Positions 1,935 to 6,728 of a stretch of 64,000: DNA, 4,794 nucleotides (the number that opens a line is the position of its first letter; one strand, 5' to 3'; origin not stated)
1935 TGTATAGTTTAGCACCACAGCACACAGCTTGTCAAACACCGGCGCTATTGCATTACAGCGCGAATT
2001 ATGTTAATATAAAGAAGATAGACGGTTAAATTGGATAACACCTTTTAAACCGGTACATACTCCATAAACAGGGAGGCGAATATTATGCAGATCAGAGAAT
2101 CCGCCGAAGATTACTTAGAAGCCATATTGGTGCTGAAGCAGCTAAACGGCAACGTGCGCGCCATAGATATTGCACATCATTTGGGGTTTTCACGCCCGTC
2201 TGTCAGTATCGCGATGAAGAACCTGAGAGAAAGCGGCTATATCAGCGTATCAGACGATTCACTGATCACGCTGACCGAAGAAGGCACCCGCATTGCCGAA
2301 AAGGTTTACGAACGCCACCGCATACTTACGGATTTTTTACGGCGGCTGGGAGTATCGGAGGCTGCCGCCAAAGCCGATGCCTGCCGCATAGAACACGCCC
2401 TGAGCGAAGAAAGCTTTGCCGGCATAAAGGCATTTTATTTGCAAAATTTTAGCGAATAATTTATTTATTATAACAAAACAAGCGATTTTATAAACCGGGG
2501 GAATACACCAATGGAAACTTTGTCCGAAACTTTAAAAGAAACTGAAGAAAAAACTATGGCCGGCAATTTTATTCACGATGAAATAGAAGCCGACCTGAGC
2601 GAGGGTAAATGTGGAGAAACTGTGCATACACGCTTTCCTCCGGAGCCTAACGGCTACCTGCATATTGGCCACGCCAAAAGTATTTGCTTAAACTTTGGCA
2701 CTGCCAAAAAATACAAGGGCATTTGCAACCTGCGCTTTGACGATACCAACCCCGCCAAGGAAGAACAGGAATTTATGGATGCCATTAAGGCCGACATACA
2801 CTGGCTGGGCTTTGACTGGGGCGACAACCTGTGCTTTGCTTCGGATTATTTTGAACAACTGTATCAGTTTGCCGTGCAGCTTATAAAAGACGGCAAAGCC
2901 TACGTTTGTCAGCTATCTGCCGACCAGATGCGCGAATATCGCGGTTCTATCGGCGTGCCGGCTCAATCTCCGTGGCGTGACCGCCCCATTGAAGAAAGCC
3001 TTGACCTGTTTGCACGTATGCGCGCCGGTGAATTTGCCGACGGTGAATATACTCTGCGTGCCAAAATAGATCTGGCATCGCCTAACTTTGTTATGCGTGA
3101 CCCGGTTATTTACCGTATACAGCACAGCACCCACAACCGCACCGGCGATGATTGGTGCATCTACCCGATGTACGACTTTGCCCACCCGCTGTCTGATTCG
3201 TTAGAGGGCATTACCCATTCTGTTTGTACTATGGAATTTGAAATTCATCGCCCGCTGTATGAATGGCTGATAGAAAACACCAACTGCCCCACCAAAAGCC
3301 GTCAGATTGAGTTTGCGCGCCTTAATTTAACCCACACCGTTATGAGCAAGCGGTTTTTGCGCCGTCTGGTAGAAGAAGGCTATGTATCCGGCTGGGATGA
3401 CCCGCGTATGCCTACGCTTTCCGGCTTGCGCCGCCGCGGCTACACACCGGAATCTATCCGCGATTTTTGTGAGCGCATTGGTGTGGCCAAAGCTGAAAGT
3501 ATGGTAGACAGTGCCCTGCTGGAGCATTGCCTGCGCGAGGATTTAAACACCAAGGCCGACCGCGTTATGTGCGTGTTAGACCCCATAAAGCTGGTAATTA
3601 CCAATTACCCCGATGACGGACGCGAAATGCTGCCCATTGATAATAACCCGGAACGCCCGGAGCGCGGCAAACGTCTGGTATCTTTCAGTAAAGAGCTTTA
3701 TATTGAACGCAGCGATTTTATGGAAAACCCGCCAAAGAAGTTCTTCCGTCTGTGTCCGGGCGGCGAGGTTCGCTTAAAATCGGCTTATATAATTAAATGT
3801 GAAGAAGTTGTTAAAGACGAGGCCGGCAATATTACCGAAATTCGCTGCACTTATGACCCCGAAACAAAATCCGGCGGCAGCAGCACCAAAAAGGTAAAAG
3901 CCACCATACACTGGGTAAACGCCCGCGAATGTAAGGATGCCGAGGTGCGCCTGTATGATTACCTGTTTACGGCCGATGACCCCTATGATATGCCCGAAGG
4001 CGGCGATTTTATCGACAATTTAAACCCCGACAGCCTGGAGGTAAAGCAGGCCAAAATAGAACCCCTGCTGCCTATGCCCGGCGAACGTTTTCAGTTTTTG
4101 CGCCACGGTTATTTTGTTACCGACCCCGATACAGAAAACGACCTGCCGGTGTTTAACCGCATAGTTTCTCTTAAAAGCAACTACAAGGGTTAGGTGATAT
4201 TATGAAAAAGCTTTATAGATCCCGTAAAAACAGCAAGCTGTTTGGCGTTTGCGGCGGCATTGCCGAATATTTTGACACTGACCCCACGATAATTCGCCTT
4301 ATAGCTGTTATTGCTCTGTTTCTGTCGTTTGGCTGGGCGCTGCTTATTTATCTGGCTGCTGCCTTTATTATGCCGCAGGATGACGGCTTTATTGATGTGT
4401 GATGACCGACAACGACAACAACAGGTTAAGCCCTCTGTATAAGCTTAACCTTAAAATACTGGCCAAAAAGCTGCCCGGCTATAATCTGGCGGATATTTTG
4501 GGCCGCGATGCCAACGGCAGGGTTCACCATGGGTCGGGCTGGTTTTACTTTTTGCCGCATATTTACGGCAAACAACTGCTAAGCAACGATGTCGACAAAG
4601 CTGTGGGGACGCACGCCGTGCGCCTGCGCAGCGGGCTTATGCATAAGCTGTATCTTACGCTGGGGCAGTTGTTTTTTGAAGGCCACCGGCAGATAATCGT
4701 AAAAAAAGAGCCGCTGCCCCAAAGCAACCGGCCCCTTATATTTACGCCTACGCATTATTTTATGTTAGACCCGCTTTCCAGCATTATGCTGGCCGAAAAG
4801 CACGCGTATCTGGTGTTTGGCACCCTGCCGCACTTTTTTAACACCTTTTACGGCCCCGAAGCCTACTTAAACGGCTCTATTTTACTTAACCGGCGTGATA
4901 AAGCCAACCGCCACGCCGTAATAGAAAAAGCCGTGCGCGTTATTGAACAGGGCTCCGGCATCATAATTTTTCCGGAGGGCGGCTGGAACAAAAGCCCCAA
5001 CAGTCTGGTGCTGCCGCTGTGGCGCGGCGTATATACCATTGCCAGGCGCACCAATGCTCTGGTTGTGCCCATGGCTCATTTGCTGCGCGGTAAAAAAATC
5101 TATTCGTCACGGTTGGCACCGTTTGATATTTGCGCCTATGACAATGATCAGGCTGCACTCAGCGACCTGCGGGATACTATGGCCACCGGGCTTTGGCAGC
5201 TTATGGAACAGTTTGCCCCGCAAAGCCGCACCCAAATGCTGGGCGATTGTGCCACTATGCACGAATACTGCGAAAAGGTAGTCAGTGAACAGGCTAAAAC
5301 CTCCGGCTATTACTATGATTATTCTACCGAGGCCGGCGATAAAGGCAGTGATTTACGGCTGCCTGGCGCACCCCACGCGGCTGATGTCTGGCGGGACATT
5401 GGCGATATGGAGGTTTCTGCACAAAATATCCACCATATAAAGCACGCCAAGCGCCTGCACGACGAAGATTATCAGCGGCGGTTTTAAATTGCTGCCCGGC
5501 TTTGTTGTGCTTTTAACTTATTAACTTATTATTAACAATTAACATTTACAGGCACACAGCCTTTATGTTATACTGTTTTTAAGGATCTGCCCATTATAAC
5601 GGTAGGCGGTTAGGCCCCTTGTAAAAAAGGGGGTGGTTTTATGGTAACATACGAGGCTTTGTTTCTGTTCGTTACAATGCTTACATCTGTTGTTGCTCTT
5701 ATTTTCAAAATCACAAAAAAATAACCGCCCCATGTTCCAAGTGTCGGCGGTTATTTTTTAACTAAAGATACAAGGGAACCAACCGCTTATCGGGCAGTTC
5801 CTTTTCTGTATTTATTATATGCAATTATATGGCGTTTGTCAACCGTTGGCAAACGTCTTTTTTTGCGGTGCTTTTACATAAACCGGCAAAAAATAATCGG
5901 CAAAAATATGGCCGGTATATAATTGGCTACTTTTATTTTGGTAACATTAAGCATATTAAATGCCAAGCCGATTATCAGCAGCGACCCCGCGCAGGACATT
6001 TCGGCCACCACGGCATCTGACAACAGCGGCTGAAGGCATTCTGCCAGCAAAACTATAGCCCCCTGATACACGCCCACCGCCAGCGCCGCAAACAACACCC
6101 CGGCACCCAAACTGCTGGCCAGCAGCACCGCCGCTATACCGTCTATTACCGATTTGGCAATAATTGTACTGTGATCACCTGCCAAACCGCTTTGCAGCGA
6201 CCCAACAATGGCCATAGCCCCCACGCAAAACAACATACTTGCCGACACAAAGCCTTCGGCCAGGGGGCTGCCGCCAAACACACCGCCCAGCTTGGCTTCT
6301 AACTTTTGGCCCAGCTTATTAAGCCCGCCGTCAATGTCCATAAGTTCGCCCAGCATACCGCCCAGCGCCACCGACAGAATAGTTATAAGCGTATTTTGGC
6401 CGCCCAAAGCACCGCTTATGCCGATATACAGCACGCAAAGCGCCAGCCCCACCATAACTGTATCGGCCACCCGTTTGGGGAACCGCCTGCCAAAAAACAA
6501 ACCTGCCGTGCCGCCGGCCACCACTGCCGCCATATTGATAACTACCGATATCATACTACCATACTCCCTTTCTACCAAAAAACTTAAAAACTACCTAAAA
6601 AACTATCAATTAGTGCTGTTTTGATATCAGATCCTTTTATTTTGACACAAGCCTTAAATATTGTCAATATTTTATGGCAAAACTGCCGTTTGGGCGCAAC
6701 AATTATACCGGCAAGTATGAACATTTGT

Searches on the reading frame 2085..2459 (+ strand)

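Call 51: search_protein_families(library=pfam, proteins=[window:2085-2459:+])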
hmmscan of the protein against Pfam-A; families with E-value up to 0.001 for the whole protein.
window:2085-2459:+ (124 aa): 6 families
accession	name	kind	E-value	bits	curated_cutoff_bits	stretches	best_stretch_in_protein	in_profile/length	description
PF02742.21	Fe_dep_repr_C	-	2.5e-16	59.9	27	1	64-117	1-55/70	Iron dependent repressor, metal binding and dimerisation domain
PF01325.25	Fe_dep_repress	-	4.7e-09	36.8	26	1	5-57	4-56/60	Iron dependent repressor, N-terminal DNA binding domain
PF13545.12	HTH_Crp_2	-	1.1e-05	25.8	27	1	27-63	26-61/70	Crp-like helix-turn-helix domain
PF24409.1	wHTH-PRTase_assc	-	2.6e-05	24.6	27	1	14-74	1-58/83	wHTH-PRTase associated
PF13412.12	HTH_24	-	0.00037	20.4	21.9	0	20-53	14-47/48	Winged helix-turn-helix DNA-binding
PF12802.13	MarR_2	-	0.00045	20.8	27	0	21-55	18-52/61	MarR family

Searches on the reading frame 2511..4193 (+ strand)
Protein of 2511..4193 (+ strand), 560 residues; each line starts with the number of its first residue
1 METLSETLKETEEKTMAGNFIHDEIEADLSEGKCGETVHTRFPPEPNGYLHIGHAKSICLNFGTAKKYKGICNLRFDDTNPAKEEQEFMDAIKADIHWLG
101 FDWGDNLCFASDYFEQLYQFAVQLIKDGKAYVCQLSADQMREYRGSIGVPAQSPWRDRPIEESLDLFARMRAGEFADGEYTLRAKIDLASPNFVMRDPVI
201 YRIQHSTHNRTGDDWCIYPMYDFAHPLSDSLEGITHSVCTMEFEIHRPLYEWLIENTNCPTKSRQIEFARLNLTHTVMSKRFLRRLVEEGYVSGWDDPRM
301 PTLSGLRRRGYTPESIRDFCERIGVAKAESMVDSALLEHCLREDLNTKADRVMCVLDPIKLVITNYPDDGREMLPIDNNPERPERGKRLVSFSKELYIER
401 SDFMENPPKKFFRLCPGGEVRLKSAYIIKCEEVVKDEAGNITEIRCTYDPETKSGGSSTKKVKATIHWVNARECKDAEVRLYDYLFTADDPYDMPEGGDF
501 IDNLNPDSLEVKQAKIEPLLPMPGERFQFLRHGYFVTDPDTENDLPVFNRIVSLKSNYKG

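Call 9: search_protein_families(library=pfam, proteins=[window:2511-4193:+])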
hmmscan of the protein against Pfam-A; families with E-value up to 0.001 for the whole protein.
window:2511-4193:+ (560 aa): 3 families
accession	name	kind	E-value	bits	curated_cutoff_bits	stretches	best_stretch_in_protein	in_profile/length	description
PF00749.27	tRNA-synt_1c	-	1.7e-108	362.7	23.4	1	38-346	2-313/314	tRNA synthetases class I (E and Q), catalytic domain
PF03950.23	tRNA-synt_1c_C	-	1.7e-30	105.5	23.9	1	349-449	1-91/91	tRNA synthetases class I (E and Q), anti-codon binding domain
PF20974.2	tRNA-synt_1c_C2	-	7.4e-18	65.4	23.9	1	465-538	1-69/69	tRNA synthetases class I (E and Q), anti-codon binding domain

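Call 55: list_cluster_members(proteins=[P0011, P0026, P0034, window:2511-4193:+, window:10256-11689:+])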
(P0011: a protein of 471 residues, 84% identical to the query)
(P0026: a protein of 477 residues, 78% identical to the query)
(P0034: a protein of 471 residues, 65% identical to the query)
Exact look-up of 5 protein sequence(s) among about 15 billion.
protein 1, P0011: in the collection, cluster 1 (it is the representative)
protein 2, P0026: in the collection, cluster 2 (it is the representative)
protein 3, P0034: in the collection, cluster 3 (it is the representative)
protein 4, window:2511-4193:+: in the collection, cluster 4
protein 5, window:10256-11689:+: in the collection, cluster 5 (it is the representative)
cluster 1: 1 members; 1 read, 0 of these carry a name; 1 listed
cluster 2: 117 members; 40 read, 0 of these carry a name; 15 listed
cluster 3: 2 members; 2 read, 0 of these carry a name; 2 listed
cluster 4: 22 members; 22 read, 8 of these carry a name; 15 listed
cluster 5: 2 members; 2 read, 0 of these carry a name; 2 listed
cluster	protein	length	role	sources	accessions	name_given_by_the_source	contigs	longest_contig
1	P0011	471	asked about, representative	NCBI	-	-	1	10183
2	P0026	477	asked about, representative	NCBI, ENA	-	-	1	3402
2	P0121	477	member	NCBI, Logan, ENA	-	-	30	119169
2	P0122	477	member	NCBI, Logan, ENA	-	-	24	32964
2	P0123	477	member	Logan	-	-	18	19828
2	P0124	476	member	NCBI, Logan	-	-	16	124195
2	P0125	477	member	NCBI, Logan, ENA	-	-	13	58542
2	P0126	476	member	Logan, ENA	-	-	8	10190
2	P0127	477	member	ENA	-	-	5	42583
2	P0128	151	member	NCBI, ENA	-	-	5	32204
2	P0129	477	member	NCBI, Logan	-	-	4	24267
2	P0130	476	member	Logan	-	-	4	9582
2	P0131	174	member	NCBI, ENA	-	-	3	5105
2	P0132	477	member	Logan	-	-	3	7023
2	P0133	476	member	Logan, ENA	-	-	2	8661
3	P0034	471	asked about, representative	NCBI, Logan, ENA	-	-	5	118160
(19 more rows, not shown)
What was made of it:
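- On Repeated transcription-factor binding-site cluster (multi-site operator / upstream activating region): The organism is an uncultured Bacillota MAG (call 55).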

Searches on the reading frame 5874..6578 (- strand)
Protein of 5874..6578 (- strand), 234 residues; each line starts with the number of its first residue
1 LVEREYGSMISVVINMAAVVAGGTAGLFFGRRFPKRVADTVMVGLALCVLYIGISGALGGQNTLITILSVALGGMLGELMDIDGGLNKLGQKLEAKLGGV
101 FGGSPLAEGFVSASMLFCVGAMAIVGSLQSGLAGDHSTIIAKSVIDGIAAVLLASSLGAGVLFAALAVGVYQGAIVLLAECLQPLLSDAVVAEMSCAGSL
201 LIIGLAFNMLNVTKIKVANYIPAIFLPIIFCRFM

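Call 9: search_protein_families(library=pfam, proteins=[window:5874-6578:-])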
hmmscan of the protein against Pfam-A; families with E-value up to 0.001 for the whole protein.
window:5874-6578:- (234 aa): 1 family
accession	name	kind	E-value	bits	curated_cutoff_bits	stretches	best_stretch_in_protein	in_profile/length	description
PF04474.17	DUF554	-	1.3e-74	250.9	25.1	1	11-231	2-219/220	Protein of unknown function (DUF554)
